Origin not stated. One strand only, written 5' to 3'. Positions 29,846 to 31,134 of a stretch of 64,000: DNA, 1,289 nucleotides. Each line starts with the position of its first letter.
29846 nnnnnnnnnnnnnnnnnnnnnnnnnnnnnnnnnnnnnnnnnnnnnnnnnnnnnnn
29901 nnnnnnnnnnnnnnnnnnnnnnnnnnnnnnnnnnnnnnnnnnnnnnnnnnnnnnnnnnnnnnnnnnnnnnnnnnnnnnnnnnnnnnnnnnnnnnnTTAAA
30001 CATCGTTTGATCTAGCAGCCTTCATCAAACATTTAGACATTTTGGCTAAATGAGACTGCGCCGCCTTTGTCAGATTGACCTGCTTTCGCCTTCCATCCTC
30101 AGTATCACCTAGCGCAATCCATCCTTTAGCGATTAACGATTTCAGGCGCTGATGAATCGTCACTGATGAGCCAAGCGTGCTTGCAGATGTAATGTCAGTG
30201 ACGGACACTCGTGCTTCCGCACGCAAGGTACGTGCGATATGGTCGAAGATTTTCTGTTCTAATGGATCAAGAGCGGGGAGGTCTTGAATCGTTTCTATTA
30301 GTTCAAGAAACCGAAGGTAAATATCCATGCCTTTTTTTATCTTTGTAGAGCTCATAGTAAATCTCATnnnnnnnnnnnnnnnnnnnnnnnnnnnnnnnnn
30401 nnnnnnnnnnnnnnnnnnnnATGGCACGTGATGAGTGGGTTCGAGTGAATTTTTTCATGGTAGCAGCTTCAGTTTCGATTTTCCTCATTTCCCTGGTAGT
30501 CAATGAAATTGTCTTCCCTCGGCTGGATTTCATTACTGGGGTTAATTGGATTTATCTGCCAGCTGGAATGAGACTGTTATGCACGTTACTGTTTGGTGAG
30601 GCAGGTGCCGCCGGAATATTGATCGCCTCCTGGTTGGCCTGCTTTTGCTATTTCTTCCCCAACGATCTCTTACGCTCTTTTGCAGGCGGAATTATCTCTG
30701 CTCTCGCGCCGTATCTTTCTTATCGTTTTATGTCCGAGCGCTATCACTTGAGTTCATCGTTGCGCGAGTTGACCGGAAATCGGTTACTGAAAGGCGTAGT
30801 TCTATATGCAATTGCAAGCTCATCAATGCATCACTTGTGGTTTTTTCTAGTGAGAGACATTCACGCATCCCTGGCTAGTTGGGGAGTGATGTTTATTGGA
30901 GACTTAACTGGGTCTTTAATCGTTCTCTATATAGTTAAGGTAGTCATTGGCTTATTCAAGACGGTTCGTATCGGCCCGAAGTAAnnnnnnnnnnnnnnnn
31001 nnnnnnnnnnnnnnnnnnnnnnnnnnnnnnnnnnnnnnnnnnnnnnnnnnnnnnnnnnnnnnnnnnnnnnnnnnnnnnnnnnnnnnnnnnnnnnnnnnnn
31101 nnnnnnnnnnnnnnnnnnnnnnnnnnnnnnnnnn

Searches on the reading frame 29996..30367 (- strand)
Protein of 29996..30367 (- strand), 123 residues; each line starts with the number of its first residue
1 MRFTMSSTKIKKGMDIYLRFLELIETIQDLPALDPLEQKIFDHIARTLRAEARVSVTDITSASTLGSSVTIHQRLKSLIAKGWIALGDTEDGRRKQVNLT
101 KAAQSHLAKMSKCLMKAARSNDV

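Call 9: search_protein_families(library=pfam, proteins=[window:29996-30367:-], max_evalue=0.01)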
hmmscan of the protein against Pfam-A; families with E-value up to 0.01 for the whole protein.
window:29996-30367:- (123 aa): 2 families
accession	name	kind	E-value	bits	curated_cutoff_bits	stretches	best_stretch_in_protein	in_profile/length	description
PF01726.22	LexA_DNA_bind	-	0.00092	19.4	23.7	1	38-88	9-60/65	LexA DNA binding domain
PF12802.13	MarR_2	-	0.0043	17.6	27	1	50-94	17-61/61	MarR family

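Call 10: search_protein_families(library=padloc, proteins=[window:29996-30367:-], max_evalue=0.01)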
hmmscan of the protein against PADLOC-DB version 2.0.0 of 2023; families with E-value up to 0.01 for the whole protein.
window:29996-30367:- (123 aa): 3 families
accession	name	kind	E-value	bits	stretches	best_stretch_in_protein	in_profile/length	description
PDLC01860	CARF3--CARF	-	0.0022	16.1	1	17-104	119-205/210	-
PDLC01858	CARF3--CARF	-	0.0079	14.1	1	27-92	137-193/204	-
PDLC01879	CARF3--CARF_TM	-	0.0096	13.6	1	26-105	147-215/222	-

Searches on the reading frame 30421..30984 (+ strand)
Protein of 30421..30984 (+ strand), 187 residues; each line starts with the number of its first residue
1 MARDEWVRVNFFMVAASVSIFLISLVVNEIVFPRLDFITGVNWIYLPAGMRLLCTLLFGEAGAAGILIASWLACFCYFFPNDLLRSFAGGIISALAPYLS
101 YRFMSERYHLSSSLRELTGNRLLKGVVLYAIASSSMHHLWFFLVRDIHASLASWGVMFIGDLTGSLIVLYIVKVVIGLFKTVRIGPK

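Call 9: search_protein_families(library=pfam, proteins=[window:30421-30984:+], max_evalue=0.01)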
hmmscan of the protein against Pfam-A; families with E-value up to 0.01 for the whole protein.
window:30421-30984:+ (187 aa): 1 family
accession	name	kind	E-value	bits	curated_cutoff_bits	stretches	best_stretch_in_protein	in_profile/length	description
PF05231.19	MASE1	-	1.9e-05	24.4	29.8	1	43-176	30-169/299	MASE1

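Call 10: search_protein_families(library=padloc, proteins=[window:30421-30984:+], max_evalue=0.01)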
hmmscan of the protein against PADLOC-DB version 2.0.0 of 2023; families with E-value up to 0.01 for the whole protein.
window:30421-30984:+ (187 aa): 0 families
